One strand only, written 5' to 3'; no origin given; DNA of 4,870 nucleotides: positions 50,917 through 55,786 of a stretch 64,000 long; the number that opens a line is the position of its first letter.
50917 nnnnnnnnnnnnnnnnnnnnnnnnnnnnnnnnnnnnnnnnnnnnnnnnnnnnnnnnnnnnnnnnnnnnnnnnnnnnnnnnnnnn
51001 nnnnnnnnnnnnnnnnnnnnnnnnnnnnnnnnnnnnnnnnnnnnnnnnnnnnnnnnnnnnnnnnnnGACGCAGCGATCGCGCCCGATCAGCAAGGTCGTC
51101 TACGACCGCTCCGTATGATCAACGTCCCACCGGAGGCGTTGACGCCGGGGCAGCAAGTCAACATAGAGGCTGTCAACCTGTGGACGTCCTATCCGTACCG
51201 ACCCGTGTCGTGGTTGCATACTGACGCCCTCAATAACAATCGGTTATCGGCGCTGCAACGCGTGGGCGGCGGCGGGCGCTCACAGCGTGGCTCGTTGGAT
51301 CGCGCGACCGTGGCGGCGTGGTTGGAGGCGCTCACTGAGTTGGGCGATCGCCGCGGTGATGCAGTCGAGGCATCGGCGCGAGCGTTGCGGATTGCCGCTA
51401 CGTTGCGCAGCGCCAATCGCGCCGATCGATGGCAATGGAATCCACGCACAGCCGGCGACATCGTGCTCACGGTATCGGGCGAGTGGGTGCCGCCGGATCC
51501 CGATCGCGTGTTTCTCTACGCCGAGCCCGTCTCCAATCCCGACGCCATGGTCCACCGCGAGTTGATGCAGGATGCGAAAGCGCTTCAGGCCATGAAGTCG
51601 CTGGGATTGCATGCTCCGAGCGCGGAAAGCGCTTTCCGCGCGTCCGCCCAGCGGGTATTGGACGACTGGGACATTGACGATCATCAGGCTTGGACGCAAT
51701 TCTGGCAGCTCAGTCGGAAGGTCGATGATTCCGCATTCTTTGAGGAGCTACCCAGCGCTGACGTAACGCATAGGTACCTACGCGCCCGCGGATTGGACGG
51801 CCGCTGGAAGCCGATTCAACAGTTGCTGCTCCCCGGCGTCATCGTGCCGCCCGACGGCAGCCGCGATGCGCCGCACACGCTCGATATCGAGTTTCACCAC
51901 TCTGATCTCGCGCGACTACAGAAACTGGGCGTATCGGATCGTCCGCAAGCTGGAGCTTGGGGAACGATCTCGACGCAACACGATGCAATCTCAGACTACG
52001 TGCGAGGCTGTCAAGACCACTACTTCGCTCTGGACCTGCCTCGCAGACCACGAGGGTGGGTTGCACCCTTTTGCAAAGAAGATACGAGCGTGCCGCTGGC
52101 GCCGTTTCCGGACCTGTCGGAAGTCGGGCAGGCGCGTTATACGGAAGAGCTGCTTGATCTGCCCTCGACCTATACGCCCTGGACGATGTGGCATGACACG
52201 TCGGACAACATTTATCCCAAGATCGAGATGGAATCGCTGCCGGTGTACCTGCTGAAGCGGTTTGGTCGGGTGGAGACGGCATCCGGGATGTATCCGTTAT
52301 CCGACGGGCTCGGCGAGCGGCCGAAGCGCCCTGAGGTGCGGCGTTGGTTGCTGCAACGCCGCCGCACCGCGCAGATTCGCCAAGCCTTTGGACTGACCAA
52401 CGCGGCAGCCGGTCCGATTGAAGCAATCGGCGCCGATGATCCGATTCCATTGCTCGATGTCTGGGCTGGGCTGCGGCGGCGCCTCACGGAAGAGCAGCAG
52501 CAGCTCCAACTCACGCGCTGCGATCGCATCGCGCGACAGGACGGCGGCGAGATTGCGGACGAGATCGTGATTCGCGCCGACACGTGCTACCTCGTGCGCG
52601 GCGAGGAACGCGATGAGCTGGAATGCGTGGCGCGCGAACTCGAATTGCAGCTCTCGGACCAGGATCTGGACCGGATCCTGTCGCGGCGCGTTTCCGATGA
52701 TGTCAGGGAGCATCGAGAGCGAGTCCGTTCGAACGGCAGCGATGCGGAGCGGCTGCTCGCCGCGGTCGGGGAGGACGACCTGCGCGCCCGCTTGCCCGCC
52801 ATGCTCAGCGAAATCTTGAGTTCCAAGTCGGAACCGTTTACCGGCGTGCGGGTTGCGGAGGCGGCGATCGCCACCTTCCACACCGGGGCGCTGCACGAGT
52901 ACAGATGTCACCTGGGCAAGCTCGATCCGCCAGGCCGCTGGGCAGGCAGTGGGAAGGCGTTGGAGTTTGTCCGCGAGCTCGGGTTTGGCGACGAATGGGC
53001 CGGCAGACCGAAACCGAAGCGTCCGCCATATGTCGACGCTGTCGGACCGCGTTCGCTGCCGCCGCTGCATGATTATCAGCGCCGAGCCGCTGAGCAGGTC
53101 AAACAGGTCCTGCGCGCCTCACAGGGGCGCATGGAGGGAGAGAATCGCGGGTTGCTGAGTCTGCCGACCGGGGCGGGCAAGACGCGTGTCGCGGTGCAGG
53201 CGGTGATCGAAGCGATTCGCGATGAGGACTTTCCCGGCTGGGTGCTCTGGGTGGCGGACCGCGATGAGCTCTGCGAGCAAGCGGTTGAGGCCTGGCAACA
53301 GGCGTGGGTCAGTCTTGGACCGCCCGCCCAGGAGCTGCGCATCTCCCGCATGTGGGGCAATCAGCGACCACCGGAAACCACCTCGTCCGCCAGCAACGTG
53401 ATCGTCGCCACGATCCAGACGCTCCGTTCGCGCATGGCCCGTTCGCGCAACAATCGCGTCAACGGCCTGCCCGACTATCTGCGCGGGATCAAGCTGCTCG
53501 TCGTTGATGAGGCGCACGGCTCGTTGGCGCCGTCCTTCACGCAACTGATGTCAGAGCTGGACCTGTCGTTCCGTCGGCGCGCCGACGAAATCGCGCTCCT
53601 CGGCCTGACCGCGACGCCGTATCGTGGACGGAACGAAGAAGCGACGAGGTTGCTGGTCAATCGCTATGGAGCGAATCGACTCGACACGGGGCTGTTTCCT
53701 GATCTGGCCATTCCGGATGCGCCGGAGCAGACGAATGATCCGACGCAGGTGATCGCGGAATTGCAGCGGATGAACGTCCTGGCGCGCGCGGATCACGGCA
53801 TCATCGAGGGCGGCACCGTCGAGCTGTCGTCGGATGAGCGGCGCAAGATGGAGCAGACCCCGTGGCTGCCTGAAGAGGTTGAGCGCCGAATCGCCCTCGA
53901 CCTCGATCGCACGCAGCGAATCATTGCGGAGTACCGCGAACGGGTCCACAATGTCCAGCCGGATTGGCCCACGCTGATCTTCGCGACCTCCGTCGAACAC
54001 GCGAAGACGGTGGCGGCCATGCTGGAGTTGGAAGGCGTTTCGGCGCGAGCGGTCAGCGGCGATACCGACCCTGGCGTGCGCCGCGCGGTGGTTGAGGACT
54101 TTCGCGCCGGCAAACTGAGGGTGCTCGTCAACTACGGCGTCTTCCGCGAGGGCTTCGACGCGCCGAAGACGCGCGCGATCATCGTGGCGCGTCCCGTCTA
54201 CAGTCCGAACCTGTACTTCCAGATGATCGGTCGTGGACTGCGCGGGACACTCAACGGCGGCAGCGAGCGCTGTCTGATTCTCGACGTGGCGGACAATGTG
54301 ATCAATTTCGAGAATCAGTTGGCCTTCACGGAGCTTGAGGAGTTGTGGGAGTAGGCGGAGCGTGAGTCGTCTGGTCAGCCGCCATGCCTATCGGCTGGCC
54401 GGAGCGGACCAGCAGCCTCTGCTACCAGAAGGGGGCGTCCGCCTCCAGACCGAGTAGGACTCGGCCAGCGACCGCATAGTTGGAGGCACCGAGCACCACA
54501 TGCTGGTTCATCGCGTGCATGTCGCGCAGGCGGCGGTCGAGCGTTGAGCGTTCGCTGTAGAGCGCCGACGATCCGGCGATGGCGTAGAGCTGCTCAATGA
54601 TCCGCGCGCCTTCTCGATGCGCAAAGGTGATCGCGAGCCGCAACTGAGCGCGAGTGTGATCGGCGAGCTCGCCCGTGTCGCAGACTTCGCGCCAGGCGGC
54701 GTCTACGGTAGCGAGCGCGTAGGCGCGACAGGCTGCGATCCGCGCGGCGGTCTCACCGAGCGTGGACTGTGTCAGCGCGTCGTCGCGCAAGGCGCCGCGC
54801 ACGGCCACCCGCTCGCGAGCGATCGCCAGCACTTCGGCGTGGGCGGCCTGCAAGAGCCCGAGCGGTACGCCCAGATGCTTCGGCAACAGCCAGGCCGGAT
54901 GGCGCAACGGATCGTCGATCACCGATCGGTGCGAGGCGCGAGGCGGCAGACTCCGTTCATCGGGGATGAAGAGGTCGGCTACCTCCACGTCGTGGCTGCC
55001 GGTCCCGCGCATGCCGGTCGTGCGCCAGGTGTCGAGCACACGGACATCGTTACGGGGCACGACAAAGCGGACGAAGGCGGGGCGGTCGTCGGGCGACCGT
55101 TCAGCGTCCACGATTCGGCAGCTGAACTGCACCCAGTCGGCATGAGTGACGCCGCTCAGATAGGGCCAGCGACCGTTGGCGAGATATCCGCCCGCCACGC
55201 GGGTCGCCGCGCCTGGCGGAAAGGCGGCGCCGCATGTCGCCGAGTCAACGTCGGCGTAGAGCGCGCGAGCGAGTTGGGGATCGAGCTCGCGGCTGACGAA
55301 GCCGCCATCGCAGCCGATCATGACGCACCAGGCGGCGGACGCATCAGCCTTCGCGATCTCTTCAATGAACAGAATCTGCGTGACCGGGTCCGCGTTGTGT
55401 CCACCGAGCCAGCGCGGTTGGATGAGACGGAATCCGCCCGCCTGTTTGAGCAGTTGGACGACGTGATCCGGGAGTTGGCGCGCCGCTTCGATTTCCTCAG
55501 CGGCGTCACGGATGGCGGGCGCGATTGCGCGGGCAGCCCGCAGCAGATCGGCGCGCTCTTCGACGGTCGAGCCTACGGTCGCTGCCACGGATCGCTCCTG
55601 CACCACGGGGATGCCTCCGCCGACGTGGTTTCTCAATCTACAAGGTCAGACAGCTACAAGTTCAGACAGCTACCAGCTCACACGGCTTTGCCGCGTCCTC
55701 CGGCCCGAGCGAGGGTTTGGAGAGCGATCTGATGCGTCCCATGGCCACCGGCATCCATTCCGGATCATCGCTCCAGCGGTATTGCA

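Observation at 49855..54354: Stand-alone about 1500-aa GHKL-ATPase / SF2-helicase fusion protein: candidate undescribed single-gene defence or genome-maintenance factor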

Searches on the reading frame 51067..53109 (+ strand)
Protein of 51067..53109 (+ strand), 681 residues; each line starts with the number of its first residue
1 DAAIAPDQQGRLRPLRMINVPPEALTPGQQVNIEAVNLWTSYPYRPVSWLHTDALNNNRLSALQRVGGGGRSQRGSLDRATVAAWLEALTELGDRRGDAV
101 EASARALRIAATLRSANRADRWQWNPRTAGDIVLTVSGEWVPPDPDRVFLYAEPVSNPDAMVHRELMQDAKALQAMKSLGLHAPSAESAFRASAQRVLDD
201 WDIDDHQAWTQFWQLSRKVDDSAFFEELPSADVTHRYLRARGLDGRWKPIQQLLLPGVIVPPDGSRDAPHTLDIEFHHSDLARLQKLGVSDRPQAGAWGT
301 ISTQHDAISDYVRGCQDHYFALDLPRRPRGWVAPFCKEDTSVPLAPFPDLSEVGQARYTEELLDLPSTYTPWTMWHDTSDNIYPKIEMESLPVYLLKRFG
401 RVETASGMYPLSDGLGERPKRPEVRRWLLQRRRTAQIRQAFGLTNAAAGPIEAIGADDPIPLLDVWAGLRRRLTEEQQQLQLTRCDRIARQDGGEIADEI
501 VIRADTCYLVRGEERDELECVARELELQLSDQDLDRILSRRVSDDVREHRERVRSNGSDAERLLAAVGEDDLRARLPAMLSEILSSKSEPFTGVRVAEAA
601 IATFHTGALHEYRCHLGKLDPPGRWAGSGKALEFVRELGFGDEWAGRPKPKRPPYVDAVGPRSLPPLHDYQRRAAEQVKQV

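Call 38: predict_structure(alignment_id=A2)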
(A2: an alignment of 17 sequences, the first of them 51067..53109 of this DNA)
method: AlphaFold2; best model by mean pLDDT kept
length: 681 residues; sequences in the alignment: 17
mean_pLDDT: 83.4   pTM: 0.54
mean pLDDT of the five models: 83.4, 81.8, 80.7, 78.3, 77.1
residues with pLDDT >= 90: 254; 70-90: 327; 50-70: 77; < 50: 23
segments of 3 or more residues with pLDDT < 50: 70-74, 446-448, 650-663
pLDDT, mean of each block of 10 residues (from residue 1): 83 89 82 91 93 84 69 63 94 95 96 76 78 93 89 70 93 94 87 86 82 93 90 83 93 94 93 96 93 80 68 88 80 70 92 97 94 79 86 95 94 88 87 86 61 80 85 85 84 65 87 90 88 85 80 90 91 84 77 87 79 81 72 87 70 41 58 63 45
secondary structure, 60 per line:
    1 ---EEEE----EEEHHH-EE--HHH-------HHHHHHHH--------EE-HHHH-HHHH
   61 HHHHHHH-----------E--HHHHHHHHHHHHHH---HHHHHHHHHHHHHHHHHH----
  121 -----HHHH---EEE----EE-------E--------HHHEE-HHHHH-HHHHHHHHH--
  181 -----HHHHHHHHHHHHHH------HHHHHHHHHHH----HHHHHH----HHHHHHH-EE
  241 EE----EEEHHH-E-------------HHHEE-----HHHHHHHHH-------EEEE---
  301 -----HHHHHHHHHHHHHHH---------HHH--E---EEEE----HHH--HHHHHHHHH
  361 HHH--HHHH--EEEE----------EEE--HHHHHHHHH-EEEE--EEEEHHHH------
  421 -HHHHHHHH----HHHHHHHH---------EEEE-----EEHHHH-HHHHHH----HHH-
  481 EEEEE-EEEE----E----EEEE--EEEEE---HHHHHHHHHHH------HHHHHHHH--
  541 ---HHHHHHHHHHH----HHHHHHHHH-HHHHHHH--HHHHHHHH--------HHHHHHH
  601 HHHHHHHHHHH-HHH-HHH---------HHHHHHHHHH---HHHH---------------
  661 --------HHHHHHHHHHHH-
elements in order (helices of 4 or more, strands of 3 or more residues): E4-7 E12-14 H33-40 H52-55 H57-67 H82-95 H99-116 H126-129 E133-135 H164-168 H170-178 H186-199 H206-216 H221-226 H231-237 E239-242 E247-249 H278-286 E294-297 H306-320 E339-342 H352-363 H366-369 E372-375 E386-388 H391-399 E401-404 E407-410 H411-414 H422-429 H434-441 E451-454 H462-465 H467-472 E481-485 E487-490 E500-503 E506-510 H514-524 H531-538 H544-554 H559-567 H569-575 H578-585 H594-611 H629-638 H642-645 H669-680

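Call 75: search_protein_representatives(alignment_id=A2)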
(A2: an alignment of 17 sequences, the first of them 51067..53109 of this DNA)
Query: 17 sequences, 676 profile positions. Proteins with E-value up to 0.001 (for the whole library): 795; up to 1e-10: 667; up to 1e-30: 414. The best 150 are listed.
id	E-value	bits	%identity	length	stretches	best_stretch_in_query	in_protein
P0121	1.2e-278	942.6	-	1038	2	196-676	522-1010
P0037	4.4e-253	858.1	-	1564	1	2-676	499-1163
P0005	1.7e-239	813.2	-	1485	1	2-676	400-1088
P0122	2.6e-220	749.8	-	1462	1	2-676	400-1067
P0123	4.7e-218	742.3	-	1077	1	2-676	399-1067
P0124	9.3e-217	738.0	-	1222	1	1-675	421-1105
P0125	7.9e-216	735.0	-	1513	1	2-676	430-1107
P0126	6.6e-211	718.7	-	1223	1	3-673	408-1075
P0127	9.6e-211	718.2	-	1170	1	1-664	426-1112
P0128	1.1e-205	701.4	-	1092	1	2-668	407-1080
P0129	4.1e-201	686.3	-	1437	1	2-676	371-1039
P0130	1.1e-200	685.0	-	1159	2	96-637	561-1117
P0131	4.1e-198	676.4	-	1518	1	2-676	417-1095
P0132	2.6e-195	667.2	-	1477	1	3-676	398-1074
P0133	7.8e-195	665.6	-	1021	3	201-443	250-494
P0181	1.9e-107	376.8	-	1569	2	3-415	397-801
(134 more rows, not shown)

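Call 76: find_encoding_contigs(protein=P0181, flank=10000, max_places=3)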
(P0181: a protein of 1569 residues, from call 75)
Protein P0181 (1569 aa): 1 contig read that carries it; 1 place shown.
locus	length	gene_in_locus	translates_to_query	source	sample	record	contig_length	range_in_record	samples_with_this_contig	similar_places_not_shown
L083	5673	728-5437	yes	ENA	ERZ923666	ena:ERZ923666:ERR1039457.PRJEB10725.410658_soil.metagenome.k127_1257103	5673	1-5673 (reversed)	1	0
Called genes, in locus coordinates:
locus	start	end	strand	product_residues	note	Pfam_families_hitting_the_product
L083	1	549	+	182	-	?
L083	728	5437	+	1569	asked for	PF00270:DEAD, PF04851:ResIII, PF00271:Helicase_C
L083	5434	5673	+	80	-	?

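Call 116: fold_search(model_id=the predicted structure, library=pdb)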
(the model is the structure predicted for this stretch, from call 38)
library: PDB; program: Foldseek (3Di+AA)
matches with E <= 10: 47; with E <= 0.001: 0
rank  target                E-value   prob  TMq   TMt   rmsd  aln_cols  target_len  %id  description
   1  5k04_A                1.8e+00  0.10  0.10  0.10  12.1       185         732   14  The NatB Acetyltransferase Complex Bound To CoA and MES (released 2017-04-19)
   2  7jya_A                3.0e+00  0.04  0.07  0.11  15.4       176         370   15  Crystal structure of E3 ligase in complex with peptide (released 2020-10-14)
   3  9dze_K                3.7e+00  0.04  0.10  0.17  11.8       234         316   13  Computationally Designed Bifaceted Protein Nanomaterial pD5-14 (released 2024-10-30)
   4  5djs_A                3.7e+00  0.01  0.07  0.08  17.9       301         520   15  Thermobaculum terrenum O-GlcNAc transferase mutant - K341M (released 2015-10-28)
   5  6i7i                  3.7e+00  0.01  0.06  0.09  19.7       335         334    9  Crystal structure of dimeric FICD mutant K256A complexed with MgATP (released 2019-09-25)
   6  4b8p_A                4.5e+00  0.04  0.09  0.13  17.5       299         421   11  rImp_alpha_A89NLS (released 2013-01-09)
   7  9i05_XC               4.5e+00  0.03  0.07  0.13  13.7       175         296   17  Cryo-EM structure of the large subunit of the mitochondrial ribosome from Toxoplasma gondii (released 2025-06-11)
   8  4wyv_A                4.5e+00  0.02  0.07  0.16  16.0       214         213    9  Crystal Structure of Human Translin in Open Conformation (released 2014-11-26)
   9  4c0e_A                4.5e+00  0.02  0.12  0.14  20.1       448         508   12  Structure of the NOT1 superfamily homology domain from Chaetomium thermophilum (released 2013-10-09)
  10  4rg6_A                4.7e+00  0.04  0.08  0.10  14.1       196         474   13  Crystal structure of APC3-APC16 complex (released 2014-12-24)
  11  3qb5_A                5.0e+00  0.02  0.07  0.16  19.3       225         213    9  Human C3PO complex in the presence of MnSO4 (released 2011-05-11)
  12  8dth_A                5.0e+00  0.01  0.08  0.08  16.7       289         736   14  Cryo-EM structure of Arabidopsis SPY alternative conformation 2 (released 2023-03-08)
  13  2zu6_B                5.2e+00  0.02  0.06  0.11  15.9       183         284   12  crystal structure of the eIF4A-PDCD4 complex (released 2009-02-24)
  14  5jqy_A                5.8e+00  0.06  0.09  0.12  10.7       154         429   14  Aspartyl/Asparaginyl beta-hydroxylase (AspH)oxygenase and TPR domains in complex with manganese, N-oxalylglycine and f (released 2017-05-24)
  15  4r77_A                5.8e+00  0.02  0.04  0.09  17.3       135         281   14  Crystal structure of choline kinase LicA from Streptococcus pneumoniae (released 2015-08-12)
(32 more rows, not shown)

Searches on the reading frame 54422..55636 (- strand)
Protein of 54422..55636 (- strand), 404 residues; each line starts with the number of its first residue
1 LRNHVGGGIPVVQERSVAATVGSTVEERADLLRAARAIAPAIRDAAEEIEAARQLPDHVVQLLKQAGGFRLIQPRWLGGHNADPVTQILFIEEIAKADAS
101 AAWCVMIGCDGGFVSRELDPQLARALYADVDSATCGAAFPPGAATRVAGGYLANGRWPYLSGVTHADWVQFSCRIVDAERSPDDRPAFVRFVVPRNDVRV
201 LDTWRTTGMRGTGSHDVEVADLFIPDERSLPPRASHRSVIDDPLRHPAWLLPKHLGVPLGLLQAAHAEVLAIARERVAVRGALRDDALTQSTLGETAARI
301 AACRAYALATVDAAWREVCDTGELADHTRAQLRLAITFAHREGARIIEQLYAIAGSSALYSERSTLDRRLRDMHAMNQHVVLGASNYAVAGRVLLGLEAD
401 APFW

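Call 10: search_protein_families(library=pfam, proteins=[window:54422-55636:-], max_evalue=0.001)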
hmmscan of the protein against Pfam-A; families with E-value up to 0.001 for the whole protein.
window:54422-55636:- (404 aa): 4 families
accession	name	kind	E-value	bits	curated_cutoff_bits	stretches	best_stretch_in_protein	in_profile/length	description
PF08028.16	Acyl-CoA_dh_2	-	4.5e-16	59.8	22.7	1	258-381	7-131/134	Acyl-CoA dehydrogenase, C-terminal domain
PF02771.21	Acyl-CoA_dh_N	-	7.1e-08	33.3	22.9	1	29-107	5-84/113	Acyl-CoA dehydrogenase, N-terminal domain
PF00441.29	Acyl-CoA_dh_1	-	1.5e-06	28.8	22.4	1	257-376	21-131/150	Acyl-CoA dehydrogenase, C-terminal domain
PF02770.24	Acyl-CoA_dh_M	-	0.00039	21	33.3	1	143-220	20-95/97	Acyl-CoA dehydrogenase, middle domain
